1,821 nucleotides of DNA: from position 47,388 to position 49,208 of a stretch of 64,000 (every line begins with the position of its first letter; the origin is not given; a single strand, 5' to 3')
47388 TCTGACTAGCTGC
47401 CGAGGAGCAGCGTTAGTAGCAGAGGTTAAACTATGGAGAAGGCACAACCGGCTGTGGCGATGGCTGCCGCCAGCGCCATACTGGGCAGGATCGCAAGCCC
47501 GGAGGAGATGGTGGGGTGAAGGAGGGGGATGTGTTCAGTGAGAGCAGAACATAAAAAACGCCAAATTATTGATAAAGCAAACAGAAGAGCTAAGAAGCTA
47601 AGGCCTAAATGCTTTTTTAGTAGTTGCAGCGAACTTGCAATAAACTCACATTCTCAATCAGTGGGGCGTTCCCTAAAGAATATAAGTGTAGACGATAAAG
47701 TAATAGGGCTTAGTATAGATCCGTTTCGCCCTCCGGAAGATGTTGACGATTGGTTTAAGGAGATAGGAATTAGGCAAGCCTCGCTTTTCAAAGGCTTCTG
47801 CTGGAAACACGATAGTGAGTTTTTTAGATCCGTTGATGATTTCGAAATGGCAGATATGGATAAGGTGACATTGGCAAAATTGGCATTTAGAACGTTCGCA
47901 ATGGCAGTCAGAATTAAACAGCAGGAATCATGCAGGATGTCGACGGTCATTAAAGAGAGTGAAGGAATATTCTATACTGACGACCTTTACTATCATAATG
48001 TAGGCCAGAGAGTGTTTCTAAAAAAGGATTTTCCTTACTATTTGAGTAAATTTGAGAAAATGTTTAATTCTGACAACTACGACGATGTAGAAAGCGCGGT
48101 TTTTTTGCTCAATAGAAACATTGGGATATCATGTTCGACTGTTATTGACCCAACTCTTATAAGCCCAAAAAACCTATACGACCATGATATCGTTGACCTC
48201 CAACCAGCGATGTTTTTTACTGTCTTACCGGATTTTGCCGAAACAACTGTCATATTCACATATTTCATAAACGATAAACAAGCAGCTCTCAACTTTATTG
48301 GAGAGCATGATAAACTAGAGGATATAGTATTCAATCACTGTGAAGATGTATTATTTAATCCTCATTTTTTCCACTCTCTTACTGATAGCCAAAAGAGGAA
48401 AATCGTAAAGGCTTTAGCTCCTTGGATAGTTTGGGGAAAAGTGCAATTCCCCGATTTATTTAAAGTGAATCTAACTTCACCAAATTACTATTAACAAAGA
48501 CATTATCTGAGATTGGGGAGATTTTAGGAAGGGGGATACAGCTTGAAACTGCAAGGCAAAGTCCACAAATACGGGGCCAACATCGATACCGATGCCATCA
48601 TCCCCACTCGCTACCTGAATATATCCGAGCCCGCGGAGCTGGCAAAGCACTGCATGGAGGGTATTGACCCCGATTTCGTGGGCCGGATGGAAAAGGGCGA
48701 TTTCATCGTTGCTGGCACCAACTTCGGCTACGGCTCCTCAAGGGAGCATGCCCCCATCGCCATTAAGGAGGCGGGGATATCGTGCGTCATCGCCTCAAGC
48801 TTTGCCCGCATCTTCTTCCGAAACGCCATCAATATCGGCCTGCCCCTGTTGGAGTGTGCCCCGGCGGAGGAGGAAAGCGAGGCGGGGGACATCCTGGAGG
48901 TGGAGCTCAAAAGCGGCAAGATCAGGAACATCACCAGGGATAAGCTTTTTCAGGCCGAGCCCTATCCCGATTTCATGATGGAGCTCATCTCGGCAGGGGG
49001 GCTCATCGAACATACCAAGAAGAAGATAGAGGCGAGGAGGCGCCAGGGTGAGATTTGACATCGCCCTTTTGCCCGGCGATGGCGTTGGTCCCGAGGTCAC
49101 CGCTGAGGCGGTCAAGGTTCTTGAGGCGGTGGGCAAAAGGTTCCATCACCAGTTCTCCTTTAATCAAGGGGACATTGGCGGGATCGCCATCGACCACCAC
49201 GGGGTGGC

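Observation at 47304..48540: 38%-GC orphan 321-aa gene inserted between leuC and leuD, behind a duplicated leuC 3' end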

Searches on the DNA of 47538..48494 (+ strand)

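Call 82: search_dna_similar(query=L174:5782-6975:+, collection=ecoli_genomes, mode=near, max_rows=12, rows=spread)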
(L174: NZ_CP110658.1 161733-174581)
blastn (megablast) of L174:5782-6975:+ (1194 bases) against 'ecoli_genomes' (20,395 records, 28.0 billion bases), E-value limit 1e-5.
Records with a match: 92; places in all: 95; records where one place covers at least 80% of the query: 89.
Genomes with a match: 92 of 5426; with a place that covers at least 80% of the query: 89. Places per genome that has any: lowest 1, median 1, highest 2. On chromosomes: 95 places; on plasmids: 0.
Best place of each record, by identity: 90-95% 12; 80-90% 80.
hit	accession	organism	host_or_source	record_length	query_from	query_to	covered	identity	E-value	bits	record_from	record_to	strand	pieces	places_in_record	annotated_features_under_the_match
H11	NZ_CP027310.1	Escherichia coli strain 2014C-4135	Homo sapiens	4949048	6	1194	100%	90.2%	0e+0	1550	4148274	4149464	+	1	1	SEC-C domain-containing protein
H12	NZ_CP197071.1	Escherichia coli strain ECOR29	Kangaroo rat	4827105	6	1194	100%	90.2%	0e+0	1550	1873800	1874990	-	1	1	SEC-C domain-containing protein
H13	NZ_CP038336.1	Escherichia coli O157:H7 strain LSU61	Deer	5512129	1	1194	100%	87.0%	0e+0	1347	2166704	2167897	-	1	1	YecA family protein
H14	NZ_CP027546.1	Escherichia coli strain 2013C-4187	Homo sapiens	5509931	1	1194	100%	87.0%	0e+0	1341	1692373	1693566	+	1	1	YecA family protein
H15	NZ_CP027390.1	Escherichia coli strain 2015C-4944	missing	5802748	1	1194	100%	87.0%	0e+0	1341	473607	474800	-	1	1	YecA family protein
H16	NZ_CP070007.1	Escherichia coli strain FDAARGOS_1288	Homo sapiens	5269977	1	1194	100%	87.0%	0e+0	1341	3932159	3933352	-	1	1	YecA family protein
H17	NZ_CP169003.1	Escherichia coli strain UTAK-23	Veal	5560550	1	1194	100%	87.0%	0e+0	1341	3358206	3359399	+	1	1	YecA family protein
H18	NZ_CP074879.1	Escherichia coli strain 2010C_5028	Homo sapiens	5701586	1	1194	100%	87.0%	0e+0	1341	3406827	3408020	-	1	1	YecA family protein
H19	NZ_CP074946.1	Escherichia coli strain 05_3471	Homo sapiens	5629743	1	1194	100%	87.0%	0e+0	1341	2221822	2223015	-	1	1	YecA family protein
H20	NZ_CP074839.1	Escherichia coli strain 7_14_47A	bovine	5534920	1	1194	100%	87.0%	0e+0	1341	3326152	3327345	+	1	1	YecA family protein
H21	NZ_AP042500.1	Escherichia coli strain OkiPb01679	bovine feces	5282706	1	1194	100%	87.0%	0e+0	1341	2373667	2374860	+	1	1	YecA family protein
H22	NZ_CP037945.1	Escherichia coli strain CFSAN027346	Homo sapiens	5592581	1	699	59%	86.9%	0e+0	782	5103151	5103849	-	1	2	SEC-C metal-binding domain-containing protein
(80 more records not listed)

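Call 83: get_annotated_region(hit=H11, flank=9000)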
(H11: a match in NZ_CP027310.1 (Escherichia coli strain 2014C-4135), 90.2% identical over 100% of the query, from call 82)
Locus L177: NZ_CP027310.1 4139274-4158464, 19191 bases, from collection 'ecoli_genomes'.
description: Escherichia coli strain 2014C-4135 chromosome, complete genome
organism: Escherichia coli strain 2014C-4135 (NCBI taxid 562)
replicon: chromosome; assembly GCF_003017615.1
host: Homo sapiens; source: stool; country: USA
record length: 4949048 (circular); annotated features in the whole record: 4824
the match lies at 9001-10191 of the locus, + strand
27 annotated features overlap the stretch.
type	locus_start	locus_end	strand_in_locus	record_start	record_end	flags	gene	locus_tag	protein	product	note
CDS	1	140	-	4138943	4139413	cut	-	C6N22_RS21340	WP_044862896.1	hypothetical protein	-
CDS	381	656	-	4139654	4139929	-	-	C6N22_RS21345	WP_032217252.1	hypothetical protein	-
CDS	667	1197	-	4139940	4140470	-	-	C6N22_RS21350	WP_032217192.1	lipoprotein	-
CDS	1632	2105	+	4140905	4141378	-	-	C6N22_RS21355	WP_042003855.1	DUF4755 domain-containing protein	-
CDS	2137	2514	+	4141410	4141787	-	-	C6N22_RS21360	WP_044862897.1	hypothetical protein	-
CDS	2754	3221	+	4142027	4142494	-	-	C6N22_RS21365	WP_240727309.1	hypothetical protein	-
CDS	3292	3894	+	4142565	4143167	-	-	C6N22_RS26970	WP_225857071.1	hypothetical protein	-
CDS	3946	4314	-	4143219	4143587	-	-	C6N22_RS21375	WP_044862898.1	hypothetical protein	-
CDS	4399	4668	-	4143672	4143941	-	-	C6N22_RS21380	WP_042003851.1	hypothetical protein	-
CDS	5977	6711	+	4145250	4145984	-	-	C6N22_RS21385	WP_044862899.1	replication/maintenance protein RepL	-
CDS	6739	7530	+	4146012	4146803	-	-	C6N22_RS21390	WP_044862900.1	hypothetical protein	-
CDS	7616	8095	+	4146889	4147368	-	-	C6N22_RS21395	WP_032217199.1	DUF4756 family protein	-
CDS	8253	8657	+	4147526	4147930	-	-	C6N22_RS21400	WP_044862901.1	H-NS family histone-like protein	-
CDS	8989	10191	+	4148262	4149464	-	-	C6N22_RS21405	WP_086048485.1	SEC-C domain-containing protein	-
CDS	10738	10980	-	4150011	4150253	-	-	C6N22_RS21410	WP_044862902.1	H-NS family histone-like protein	-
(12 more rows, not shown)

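Call 84: get_annotated_region(hit=H13, flank=9000)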
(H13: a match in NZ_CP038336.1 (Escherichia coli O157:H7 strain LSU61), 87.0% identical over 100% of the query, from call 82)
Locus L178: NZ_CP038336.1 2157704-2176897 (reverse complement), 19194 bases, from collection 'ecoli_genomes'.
description: Escherichia coli O157:H7 strain LSU61 chromosome, complete genome
organism: Escherichia coli O157:H7 strain LSU61 (NCBI taxid 83334)
replicon: chromosome; assembly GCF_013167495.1
host: Deer; source: missing; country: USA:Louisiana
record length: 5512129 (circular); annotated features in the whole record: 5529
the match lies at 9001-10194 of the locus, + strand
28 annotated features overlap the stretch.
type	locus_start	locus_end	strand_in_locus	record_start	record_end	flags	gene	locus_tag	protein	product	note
CDS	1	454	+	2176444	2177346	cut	-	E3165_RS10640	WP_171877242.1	macro domain-containing protein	-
CDS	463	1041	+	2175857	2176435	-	-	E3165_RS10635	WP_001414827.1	tail fiber assembly protein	-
CDS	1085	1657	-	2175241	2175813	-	-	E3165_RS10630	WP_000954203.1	serine O-acetyltransferase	-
CDS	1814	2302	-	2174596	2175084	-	-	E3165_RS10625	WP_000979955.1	phage tail protein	-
CDS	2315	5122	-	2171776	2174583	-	-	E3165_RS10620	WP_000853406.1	phage tail tape measure protein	-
CDS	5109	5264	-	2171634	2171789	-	-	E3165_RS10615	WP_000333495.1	GpE family phage tail protein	-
CDS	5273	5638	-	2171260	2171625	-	-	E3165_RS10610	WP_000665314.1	tail protein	-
CDS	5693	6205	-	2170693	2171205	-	-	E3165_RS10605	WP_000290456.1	phage major tail tube protein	-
CDS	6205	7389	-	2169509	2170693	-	-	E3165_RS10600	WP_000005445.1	phage tail sheath subtilisin-like domain-containing protein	-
CDS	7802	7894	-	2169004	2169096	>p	-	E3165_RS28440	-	hypothetical protein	incomplete; partial in the middle of a contig; missing C-terminus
CDS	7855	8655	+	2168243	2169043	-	-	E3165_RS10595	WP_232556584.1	contractile injection system protein, VgrG/Pvc8 family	-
CDS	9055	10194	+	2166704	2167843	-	-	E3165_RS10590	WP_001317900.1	YecA family protein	-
CDS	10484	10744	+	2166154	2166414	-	-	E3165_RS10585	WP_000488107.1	ogr/Delta-like zinc finger family protein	-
CDS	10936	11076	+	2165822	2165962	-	-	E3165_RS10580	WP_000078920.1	Hok/Gef family protein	-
CDS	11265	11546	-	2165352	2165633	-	-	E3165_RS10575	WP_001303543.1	hypothetical protein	-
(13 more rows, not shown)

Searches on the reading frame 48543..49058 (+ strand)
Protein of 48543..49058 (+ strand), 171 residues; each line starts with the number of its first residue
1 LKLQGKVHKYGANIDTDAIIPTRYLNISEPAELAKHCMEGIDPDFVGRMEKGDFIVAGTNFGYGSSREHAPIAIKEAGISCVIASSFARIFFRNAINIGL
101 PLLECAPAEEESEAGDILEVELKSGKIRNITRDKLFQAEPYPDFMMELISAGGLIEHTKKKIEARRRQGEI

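Call 7: search_protein_families(library=ncbifam, proteins=[window:48543-49058:+], max_evalue=1)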
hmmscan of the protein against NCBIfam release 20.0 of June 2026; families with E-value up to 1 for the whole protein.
window:48543-49058:+ (171 aa): 16 families
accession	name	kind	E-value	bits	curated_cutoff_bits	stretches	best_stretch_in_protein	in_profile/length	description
TIGR02084.1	leud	equivalog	8.3e-70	233.5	245.85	1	5-160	1-156/156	3-isopropylmalate dehydratase small subunit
TIGR02087.1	LEUD_arch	subfamily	2.3e-62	209.4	108.95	1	5-161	1-157/157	LeuD/DmdB family oxidoreductase small subunit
NF040625.1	HacB2_Meth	equivalog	4.9e-60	201.6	230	1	2-161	3-159/161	homoaconitase small subunit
NF040604.2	HacB_Meth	equivalog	6.2e-53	178.9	230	1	1-160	1-159/159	homoaconitase small subunit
NF010629.0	PRK14023.1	equivalog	1.1e-37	129.5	229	1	6-161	3-157/166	homoaconitate hydratase small subunit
NF002458.0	PRK01641.1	subfamily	1.8e-25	89.7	167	1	11-110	16-126/202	3-isopropylmalate dehydratase small subunit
TIGR00139.1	h_aconitase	equivalog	8.4e-20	70.7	529.9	1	12-104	540-634/709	homoaconitase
NF005558.0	PRK07229.1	equivalog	2.1e-18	66.3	612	1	8-160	476-643/647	aconitate hydratase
TIGR00171.1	leuD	equivalog_domain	2.3e-17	63.4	116.25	1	11-100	16-118/188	3-isopropylmalate dehydratase small subunit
TIGR01342.1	acon_putative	hypoth_equivalog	3e-16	58.8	719.15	1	10-120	477-598/655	putative aconitate hydratase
NF006757.0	PRK09277.1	subfamily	3.5e-08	31.6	686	1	54-109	760-815/888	aconitate hydratase AcnA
NF009520.0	PRK12881.1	subfamily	1.2e-07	29.9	905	1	54-110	765-821/893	aconitate hydratase AcnA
TIGR01341.1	aconitase_1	equivalog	1.7e-07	29.3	945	1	51-110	748-807/876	aconitate hydratase AcnA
TIGR02333.1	2met_isocit_dHY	equivalog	1.3e-06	26.6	1419.85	1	53-110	733-790/858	Fe/S-dependent 2-methylisocitrate dehydratase AcnD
TIGR01340.1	aconitase_mito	equivalog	1.4e-05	23.6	825.35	1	54-102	625-674/745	aconitate hydratase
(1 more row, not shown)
